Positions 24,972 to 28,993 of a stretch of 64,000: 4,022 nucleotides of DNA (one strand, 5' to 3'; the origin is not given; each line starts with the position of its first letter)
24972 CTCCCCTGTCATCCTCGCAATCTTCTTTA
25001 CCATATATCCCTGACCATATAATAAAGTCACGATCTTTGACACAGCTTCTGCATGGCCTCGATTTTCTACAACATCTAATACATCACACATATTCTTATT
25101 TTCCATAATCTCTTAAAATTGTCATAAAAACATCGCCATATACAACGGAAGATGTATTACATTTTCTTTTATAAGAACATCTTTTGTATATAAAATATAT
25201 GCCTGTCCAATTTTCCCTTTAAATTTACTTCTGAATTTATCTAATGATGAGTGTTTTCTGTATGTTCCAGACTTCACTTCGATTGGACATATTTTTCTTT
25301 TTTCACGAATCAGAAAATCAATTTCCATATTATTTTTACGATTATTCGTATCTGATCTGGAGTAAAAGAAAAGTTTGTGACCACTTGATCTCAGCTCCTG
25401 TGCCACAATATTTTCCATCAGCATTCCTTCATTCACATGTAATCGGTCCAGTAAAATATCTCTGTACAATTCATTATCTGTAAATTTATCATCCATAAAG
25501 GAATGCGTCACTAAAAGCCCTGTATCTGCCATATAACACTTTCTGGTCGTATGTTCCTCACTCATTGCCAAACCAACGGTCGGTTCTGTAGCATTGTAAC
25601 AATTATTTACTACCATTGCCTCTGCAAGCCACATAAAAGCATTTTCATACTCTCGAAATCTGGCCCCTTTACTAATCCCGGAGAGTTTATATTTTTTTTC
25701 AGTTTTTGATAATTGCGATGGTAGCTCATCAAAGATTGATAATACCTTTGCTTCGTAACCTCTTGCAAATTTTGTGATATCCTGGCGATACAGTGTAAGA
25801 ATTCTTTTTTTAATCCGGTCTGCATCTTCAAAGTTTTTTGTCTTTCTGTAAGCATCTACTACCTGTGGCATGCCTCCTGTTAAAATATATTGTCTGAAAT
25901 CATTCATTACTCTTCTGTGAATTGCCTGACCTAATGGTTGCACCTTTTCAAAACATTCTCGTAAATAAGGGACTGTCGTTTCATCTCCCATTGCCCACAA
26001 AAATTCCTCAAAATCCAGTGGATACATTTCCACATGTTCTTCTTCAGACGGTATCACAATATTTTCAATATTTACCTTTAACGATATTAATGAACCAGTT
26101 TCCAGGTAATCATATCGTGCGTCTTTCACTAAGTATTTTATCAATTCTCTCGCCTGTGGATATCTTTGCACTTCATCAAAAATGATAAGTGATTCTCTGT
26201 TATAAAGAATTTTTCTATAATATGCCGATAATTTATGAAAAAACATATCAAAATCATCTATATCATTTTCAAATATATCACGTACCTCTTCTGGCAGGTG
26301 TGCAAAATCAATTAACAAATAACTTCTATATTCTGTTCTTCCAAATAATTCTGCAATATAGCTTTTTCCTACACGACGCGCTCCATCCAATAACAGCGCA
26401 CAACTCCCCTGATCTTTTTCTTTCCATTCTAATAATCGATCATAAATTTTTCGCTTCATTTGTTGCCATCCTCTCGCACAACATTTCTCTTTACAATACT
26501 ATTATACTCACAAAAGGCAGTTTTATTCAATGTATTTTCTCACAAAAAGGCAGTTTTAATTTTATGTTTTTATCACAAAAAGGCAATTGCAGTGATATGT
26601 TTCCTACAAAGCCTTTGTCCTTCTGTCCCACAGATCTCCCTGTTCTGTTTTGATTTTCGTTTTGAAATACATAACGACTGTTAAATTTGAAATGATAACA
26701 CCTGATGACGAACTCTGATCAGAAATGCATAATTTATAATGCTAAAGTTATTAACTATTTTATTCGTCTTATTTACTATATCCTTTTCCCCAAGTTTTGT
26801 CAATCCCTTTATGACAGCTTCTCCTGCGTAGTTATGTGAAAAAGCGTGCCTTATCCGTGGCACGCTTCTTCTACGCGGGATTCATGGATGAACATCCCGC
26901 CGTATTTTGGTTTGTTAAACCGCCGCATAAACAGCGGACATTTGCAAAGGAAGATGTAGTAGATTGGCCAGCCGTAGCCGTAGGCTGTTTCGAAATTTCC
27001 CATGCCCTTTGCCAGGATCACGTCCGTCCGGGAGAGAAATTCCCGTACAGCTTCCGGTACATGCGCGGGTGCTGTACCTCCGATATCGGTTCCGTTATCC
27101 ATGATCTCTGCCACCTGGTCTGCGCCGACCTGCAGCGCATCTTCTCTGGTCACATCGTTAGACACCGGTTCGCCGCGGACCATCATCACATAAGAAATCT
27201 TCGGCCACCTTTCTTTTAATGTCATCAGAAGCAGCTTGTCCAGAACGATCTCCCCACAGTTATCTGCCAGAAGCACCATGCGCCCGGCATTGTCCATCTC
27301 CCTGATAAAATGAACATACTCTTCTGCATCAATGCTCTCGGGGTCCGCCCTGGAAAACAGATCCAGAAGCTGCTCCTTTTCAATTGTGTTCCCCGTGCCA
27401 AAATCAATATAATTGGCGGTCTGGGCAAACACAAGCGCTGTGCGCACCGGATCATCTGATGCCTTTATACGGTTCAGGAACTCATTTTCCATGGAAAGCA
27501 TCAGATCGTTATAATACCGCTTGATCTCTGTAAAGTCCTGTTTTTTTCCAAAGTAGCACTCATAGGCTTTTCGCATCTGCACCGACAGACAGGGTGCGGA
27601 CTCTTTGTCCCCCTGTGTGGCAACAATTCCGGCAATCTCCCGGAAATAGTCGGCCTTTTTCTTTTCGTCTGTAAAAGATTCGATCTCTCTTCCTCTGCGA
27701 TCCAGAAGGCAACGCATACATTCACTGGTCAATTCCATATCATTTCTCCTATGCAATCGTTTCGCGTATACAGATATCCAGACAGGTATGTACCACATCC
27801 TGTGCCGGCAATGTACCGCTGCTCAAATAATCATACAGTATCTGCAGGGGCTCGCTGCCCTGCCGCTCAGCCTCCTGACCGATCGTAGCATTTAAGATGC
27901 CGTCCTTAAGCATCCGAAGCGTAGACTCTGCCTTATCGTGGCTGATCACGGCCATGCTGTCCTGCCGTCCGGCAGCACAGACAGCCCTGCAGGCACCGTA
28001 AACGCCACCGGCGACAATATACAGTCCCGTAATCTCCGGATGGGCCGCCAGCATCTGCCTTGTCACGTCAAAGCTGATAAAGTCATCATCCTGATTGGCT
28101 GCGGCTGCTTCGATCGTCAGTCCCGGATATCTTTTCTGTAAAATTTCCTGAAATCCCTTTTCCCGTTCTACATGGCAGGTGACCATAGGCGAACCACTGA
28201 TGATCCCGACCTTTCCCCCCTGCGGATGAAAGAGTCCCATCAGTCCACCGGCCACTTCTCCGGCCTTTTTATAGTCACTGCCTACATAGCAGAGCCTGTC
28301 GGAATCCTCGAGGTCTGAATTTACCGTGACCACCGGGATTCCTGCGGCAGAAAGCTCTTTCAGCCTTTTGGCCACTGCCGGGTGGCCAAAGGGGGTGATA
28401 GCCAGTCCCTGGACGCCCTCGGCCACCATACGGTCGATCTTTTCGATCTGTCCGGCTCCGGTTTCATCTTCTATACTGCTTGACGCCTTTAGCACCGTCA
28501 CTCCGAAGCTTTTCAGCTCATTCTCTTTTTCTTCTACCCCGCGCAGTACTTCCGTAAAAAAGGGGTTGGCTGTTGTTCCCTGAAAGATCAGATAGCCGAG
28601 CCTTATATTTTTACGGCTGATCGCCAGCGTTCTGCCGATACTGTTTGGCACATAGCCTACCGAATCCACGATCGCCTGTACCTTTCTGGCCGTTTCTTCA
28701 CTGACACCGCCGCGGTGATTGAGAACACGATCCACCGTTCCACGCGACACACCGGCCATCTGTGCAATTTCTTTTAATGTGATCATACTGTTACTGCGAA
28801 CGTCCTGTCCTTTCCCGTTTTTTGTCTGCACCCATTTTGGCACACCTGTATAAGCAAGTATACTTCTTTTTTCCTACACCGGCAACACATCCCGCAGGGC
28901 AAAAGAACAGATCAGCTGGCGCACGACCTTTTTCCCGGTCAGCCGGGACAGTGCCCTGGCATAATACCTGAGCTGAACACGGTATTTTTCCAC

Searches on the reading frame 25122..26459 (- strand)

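Call 33: search_protein_families(library=pfam, max_evalue=0.00001, proteins=[window:25122-26459:-])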
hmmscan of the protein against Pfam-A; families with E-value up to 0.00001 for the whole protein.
window:25122-26459:- (445 aa): 2 families
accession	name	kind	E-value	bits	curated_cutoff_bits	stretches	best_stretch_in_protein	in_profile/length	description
PF13635.12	DUF4143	-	3.3e-26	92.4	28.1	1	226-398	2-160/160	Domain of unknown function (DUF4143)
PF13173.12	AAA_14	-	1.2e-21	77.5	27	1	21-154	4-129/129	AAA domain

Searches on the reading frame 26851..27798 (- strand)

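Call 33: search_protein_families(library=pfam, max_evalue=0.00001, proteins=[window:26851-27798:-])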
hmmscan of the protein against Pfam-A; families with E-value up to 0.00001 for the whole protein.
window:26851-27798:- (315 aa): 1 family
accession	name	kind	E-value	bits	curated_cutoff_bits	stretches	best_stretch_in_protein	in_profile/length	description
PF01937.24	ARMT1-like_dom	-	2.5e-40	139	25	1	25-296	3-305/311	Damage-control phosphatase ARMT1-like domain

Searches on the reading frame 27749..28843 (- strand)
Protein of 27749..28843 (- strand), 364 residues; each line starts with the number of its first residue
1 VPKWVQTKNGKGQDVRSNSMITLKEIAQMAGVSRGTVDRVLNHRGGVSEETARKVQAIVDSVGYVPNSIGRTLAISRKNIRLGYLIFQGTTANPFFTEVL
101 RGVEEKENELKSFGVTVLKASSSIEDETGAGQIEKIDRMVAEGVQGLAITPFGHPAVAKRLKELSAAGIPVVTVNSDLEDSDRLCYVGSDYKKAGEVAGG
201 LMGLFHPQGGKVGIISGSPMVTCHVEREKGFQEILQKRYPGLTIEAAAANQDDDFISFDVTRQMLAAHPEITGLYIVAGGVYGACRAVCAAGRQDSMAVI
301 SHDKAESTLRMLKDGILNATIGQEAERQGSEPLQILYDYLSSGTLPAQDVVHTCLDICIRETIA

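Call 33: search_protein_families(library=pfam, max_evalue=0.00001, proteins=[window:27749-28843:-])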
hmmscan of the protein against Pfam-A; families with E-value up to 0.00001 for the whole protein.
window:27749-28843:- (364 aa): 3 families
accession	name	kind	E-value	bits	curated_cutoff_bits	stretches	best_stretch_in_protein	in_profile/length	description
PF13407.12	Peripla_BP_4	-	3.9e-51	174.5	35.1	1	90-341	7-255/258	Periplasmic binding protein domain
PF00356.27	LacI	-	8.5e-16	57.9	27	1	22-67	1-46/46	Bacterial regulatory proteins, lacI family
PF00532.27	Peripla_BP_1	-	2.6e-07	30.9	22.2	1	92-297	12-210/281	Periplasmic binding proteins and sugar binding domain of LacI family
